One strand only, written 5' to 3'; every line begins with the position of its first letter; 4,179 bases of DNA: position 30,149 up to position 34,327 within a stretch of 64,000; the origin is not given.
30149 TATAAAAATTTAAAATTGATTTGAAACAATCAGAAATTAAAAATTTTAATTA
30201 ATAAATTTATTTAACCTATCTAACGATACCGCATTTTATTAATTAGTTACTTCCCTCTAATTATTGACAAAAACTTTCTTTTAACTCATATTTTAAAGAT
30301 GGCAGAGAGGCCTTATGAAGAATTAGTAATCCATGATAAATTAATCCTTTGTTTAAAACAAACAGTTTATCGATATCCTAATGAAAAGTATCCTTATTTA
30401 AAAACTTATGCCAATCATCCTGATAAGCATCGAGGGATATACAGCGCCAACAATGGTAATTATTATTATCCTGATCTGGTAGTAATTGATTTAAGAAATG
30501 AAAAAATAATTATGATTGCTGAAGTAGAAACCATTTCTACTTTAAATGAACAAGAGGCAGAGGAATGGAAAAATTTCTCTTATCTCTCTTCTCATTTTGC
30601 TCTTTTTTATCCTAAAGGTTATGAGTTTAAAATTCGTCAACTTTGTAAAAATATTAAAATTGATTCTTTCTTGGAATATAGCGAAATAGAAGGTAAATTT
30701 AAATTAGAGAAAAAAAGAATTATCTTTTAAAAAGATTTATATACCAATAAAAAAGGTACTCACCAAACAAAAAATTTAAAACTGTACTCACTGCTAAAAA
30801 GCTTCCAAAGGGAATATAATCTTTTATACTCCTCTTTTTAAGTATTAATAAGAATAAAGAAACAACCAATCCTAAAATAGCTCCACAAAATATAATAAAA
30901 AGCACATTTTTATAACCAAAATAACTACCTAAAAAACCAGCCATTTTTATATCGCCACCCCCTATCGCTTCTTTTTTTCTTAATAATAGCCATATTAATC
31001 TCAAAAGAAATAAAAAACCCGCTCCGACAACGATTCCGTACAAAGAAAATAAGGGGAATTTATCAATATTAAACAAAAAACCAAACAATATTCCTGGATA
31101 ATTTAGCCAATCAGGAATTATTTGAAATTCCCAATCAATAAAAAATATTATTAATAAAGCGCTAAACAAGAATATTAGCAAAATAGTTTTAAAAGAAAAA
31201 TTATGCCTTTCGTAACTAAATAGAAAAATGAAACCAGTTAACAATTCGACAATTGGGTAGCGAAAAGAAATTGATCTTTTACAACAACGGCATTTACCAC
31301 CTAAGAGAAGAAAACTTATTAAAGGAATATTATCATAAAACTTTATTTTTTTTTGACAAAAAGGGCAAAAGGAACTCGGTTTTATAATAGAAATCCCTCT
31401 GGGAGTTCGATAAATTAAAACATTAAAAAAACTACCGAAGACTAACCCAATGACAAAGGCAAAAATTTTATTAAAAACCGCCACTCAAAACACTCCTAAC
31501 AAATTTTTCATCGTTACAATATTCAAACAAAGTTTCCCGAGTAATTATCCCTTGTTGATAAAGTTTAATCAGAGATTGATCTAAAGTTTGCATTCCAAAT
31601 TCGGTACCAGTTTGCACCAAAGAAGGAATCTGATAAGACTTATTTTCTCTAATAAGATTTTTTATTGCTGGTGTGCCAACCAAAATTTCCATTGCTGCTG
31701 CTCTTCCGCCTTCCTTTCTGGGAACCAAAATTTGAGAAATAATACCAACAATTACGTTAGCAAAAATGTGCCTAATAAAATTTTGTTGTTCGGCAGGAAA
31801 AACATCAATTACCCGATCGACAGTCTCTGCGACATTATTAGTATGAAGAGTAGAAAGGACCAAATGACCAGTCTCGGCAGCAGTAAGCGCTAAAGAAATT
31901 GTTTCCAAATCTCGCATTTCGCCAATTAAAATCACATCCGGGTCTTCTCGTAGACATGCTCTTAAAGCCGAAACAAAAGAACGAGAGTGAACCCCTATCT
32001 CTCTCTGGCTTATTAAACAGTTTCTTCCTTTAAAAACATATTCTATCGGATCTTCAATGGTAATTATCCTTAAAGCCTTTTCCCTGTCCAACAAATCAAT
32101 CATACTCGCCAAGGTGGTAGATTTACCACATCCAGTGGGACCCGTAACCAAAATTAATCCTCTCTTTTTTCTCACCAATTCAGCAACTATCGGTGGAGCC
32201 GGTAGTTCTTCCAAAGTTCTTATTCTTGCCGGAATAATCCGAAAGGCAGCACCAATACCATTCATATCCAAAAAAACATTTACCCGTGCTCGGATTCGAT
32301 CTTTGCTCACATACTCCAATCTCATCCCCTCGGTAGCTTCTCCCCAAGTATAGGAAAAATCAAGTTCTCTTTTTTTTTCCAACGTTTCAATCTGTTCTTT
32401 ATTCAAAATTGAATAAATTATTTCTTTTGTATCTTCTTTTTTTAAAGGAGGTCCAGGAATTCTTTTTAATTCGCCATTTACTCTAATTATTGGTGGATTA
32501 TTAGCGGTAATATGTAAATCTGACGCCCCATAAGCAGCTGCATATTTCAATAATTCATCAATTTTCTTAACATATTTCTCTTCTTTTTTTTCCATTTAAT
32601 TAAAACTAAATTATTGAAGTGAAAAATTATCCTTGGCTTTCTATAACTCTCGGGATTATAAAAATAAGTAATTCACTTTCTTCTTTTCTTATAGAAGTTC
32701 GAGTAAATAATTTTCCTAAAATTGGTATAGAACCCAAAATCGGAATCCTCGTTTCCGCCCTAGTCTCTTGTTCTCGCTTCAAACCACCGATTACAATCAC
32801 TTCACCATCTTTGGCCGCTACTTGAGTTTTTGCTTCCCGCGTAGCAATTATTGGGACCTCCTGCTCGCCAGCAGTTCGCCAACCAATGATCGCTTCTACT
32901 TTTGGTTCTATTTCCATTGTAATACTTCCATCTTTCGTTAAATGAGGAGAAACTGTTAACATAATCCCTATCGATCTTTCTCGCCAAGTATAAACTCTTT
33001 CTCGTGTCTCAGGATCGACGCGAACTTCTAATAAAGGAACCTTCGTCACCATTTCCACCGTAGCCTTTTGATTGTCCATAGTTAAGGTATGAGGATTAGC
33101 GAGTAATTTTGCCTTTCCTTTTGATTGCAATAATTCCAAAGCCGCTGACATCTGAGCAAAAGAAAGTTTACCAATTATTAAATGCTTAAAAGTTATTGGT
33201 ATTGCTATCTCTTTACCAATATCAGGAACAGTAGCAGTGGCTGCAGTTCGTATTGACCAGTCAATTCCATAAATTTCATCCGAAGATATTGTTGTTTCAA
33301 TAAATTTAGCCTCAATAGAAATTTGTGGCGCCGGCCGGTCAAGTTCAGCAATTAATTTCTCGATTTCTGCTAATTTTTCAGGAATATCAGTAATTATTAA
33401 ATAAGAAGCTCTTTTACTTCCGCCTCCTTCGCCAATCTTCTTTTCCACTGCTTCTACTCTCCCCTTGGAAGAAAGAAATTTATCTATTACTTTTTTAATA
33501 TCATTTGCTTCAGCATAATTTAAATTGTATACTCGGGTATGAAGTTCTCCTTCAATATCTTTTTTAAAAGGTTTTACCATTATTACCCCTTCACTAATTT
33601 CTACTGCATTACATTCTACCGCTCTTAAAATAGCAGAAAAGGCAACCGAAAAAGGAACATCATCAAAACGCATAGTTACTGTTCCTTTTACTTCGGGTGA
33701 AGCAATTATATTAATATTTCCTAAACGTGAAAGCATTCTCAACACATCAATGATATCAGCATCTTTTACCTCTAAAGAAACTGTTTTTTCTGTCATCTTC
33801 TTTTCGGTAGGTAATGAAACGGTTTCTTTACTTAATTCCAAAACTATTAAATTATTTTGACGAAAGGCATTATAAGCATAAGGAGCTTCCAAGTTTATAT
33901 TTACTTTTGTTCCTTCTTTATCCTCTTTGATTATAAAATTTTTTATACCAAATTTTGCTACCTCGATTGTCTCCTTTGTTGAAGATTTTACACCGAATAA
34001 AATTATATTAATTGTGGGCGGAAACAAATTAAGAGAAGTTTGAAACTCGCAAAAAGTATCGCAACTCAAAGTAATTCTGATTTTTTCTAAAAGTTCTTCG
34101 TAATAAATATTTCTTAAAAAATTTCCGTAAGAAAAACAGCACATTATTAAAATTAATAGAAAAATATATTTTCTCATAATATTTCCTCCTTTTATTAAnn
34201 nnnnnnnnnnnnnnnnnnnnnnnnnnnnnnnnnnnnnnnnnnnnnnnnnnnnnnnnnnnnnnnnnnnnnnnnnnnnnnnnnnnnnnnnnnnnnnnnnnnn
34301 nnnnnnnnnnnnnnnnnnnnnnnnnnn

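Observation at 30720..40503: Compact T4P/T2SS-like operon with four prepilins, a PilMN fusion, duplicated PilP-like genes, and no PilB/PilC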

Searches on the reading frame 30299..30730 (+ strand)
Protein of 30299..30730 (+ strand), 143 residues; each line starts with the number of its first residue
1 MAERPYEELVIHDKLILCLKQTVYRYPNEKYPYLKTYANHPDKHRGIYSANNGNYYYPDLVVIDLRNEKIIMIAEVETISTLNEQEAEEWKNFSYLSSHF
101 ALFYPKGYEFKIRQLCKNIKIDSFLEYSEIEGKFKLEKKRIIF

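Call 5: search_protein_families(library=pfam, proteins=[window:30299-30730:+], max_evalue=0.001)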
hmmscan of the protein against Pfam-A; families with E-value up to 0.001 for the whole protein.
window:30299-30730:+ (143 aa): 0 families

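Call 73: search_protein_families(library=ncbifam, proteins=[window:30299-30730:+], max_evalue=0.1)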
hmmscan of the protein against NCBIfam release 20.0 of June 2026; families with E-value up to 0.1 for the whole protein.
window:30299-30730:+ (143 aa): 0 families

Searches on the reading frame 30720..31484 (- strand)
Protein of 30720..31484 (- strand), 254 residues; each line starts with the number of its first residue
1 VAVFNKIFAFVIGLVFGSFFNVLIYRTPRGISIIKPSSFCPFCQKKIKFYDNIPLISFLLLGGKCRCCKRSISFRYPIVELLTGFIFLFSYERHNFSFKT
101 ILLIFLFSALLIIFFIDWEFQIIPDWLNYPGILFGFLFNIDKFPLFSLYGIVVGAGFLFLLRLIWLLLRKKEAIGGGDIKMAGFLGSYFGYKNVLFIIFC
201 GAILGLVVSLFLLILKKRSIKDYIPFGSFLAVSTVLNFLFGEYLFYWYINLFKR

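Call 5: search_protein_families(library=pfam, proteins=[window:30720-31484:-], max_evalue=0.001)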
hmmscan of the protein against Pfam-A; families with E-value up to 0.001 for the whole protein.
window:30720-31484:- (254 aa): 2 families
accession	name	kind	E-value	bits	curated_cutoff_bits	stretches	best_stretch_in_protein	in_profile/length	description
PF06750.18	A24_N_bact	-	1.8e-33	114.9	23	1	11-91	1-81/84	Bacterial Peptidase A24 N-terminal domain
PF01478.23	Peptidase_A24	-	1.2e-17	64.7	26.5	1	104-209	1-103/104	Type IV leader peptidase family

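Call 6: search_protein_families(library=ncbifam, proteins=[window:30720-31484:-], max_evalue=0.001)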
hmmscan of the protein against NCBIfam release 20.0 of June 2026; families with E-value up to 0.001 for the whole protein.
window:30720-31484:- (254 aa): 0 families

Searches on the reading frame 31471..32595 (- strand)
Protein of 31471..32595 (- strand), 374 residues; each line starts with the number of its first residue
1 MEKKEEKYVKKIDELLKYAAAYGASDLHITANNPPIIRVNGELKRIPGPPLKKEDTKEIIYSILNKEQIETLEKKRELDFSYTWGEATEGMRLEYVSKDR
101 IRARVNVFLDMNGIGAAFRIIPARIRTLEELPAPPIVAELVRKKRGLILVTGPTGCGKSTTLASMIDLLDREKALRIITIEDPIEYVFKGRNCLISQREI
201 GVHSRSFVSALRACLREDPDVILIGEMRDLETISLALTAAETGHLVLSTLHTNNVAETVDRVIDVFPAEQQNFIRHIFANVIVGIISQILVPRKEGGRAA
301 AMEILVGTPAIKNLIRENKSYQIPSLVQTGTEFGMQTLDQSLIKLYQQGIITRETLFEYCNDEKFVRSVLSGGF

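Call 3: search_protein_families(library=pfam, proteins=[window:31471-32595:-], max_evalue=0.01)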
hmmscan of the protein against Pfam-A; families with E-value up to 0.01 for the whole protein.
window:31471-32595:- (374 aa): 12 families
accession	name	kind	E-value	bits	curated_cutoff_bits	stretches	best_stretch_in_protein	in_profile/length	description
PF00437.27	T2SSE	-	1.9e-47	162.2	24.9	1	3-292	3-279/370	Type II/IV secretion system protein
PF13401.12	AAA_22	-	1.9e-05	25.4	27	1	143-178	3-33/130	AAA domain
PF03215.21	Rad17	-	0.00027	21.4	23.8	1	140-164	40-64/186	Rad17 P-loop domain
PF25199.1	nSTAND_NTPase5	-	0.00035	20.8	34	1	138-184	34-80/145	Novel STAND NTPase 5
PF03266.21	NTPase_1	-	0.002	18.4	23.9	0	148-172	2-26/168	NTPase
PF13555.12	AAA_29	-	0.0024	18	27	1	144-171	21-48/61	P-loop containing region of AAA domain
PF13191.12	AAA_16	-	0.0046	17.9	32.6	1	142-173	20-52/167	AAA ATPase domain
PF13476.12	AAA_23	-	0.0048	18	27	0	145-163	19-37/201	AAA domain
PF13173.12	AAA_14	-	0.0051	17.2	27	0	146-187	3-44/129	AAA domain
PF12775.13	AAA_7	-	0.0063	16.5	25.8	0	139-175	27-63/181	P-loop containing dynein motor region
PF24883.2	NPHP3_N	-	0.0079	16.8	24.8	0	144-174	21-51/164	Nephrocystin 3, N-terminal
PF01637.24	ATPase_2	-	0.0095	16.2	33.2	0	142-173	17-48/225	ATPase domain predominantly from Archaea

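Call 6: search_protein_families(library=ncbifam, proteins=[window:31471-32595:-], max_evalue=0.001)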
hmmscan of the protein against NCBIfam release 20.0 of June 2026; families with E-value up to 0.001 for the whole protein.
window:31471-32595:- (374 aa): 19 families
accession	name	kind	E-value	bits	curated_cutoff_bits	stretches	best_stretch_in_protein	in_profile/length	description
TIGR01420.1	pilT_fam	subfamily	6.1e-135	449.9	319.1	1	12-362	2-340/343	PilT/PilU family type 4a pilus ATPase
TIGR02524.1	dot_icm_DotB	equivalog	1e-48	166.4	463.3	1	10-352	4-346/358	Dot/Icm type IV secretion system ATPase DotB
TIGR02525.1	plasmid_TraJ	equivalog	6.9e-47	160.2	368.3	1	11-358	11-365/372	plasmid transfer ATPase TraJ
TIGR02533.1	type_II_gspE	equivalog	1.1e-46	159.5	630.25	1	138-291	236-379/486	type II secretion system ATPase GspE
TIGR02538.1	type_IV_pilB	equivalog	1.3e-45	156.1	675.65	1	8-265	181-432/564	type IV-A pilus assembly ATPase PilB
NF007755.0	PRK10436.1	equivalog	2.4e-43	148.5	617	1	2-292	79-356/465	type II secretion system protein GspE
NF053534.1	T4PilAsmATPsTfpB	equivalog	5.8e-40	137.2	850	1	139-291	330-472/584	type IV pilus assembly ATPase TfpB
NF041000.1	ATPase_ComGA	equivalog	1.2e-37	129.4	300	1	14-291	2-265/267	competence type IV pilus ATPase ComGA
TIGR02788.1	VirB11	equivalog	1.6e-17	63.5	249.95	1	144-271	143-271/308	P-type DNA transfer ATPase VirB11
TIGR02782.1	TrbB_P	equivalog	1.9e-16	60.2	304.55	1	138-298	130-285/303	P-type conjugative transfer ATPase TrbB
NF058587.1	archaellum_moto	equivalog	2.4e-16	59.6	550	1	148-262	278-393/527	archaellum flagellar ATPase motor FlaI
TIGR03819.1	heli_sec_ATPase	hypoth_equivalog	4.1e-14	52.5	373.15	1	135-262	169-297/340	TadA family conjugal transfer-associated ATPase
NF010469.0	PRK13894.1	subfamily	9.2e-14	51.5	508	1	137-269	142-271/320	conjugal transfer ATPase TrbB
NF010475.0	PRK13900.1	equivalog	3.1e-11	42.9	389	1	141-268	157-286/333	type IV secretion system ATPase VirB11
NF010425.0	PRK13851.1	equivalog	4.7e-11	42.1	461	1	145-263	162-281/344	type IV secretion system protein VirB11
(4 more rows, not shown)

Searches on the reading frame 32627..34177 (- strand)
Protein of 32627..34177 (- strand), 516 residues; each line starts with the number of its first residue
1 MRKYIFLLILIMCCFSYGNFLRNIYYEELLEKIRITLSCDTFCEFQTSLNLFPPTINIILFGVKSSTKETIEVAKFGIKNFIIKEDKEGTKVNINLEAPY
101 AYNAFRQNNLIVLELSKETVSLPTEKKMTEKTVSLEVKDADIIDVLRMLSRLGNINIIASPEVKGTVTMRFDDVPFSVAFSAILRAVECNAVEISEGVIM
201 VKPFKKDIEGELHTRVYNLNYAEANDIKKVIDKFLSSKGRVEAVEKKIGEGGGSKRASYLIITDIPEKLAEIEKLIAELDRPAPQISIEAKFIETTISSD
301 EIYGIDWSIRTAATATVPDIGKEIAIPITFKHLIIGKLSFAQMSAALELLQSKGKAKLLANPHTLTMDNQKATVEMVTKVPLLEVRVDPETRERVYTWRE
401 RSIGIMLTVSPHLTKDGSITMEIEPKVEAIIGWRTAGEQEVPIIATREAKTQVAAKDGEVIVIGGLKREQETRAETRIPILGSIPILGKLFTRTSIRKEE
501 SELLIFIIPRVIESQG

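Call 3: search_protein_families(library=pfam, proteins=[window:32627-34177:-], max_evalue=0.01)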
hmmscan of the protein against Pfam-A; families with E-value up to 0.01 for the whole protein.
window:32627-34177:- (516 aa): 4 families
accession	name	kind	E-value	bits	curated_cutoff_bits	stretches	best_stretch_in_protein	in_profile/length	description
PF00263.26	Secretin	-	1.3e-44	152.2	27.5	1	350-513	2-169/169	Bacterial type II and III secretion system protein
PF03958.22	Secretin_N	-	7.7e-10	39.3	28.2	1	214-285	1-69/69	Bacterial type II/III secretion system short domain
PF21305.2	type_II_gspD_N0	-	4.2e-07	30.2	27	1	136-198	2-68/71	GspD-like, N0 domain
PF07660.19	STN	-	0.001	19.3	28.4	0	155-203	1-51/52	Secretin and TonB N terminus short domain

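Call 6: search_protein_families(library=ncbifam, proteins=[window:32627-34177:-], max_evalue=0.001)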
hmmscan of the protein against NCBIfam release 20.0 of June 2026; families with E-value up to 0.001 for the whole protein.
window:32627-34177:- (516 aa): 9 families
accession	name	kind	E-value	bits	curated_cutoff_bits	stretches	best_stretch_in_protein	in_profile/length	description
TIGR02515.1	IV_pilus_PilQ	subfamily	1.1e-71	242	284.35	2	340-513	258-428/428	type IV pilus secretin PilQ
TIGR02517.1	type_II_gspD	equivalog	6.9e-59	199.9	351.35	2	260-515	312-593/600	type II secretion system secretin GspD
NF010083.0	PRK13568.1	equivalog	1.5e-42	145.9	554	1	119-513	14-418/419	DNA uptake porin HofQ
TIGR02516.1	type_III_yscC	equivalog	2.2e-38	132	238.45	1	259-513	209-462/463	type III secretion system outer membrane ring subunit SctC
TIGR02519.1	pilus_MshL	equivalog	2.6e-38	131.7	250.2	1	256-512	6-290/290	pilus (MSHA type) biogenesis protein MshL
NF007851.2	PRK10560.1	exception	1.9e-36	125.8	598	1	127-514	18-411/412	DNA uptake porin HofQ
NF042912.1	Amuc_1098_fam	equivalog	1.7e-20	72.7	750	1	440-516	724-800/805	Amuc_1098 family type IV pilus outer membrane protein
NF011873.0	PRK15346.1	equivalog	2e-19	69.6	524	1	256-509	243-490/499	EscC/YscC/HrcC family type III secretion system outer membrane ring protein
TIGR02520.1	pilus_B_mal_scr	equivalog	4.1e-07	28.9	287.65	1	224-476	221-482/513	PilN family type IVB pilus formation outer membrane protein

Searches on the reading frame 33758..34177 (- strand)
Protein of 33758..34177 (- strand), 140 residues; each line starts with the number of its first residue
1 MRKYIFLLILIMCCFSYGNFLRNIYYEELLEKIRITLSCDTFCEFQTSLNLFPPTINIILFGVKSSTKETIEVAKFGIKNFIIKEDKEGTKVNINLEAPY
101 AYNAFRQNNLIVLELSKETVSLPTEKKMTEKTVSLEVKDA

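Call 67: search_protein_families(library=pfam, proteins=[window:33758-34177:-], max_evalue=5)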
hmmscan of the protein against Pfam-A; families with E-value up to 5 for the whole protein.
window:33758-34177:- (140 aa): 1 family
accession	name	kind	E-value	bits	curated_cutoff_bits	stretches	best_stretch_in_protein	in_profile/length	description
PF11741.13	AMIN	-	0.14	12.7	20.5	2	84-129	5-52/101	AMIN domain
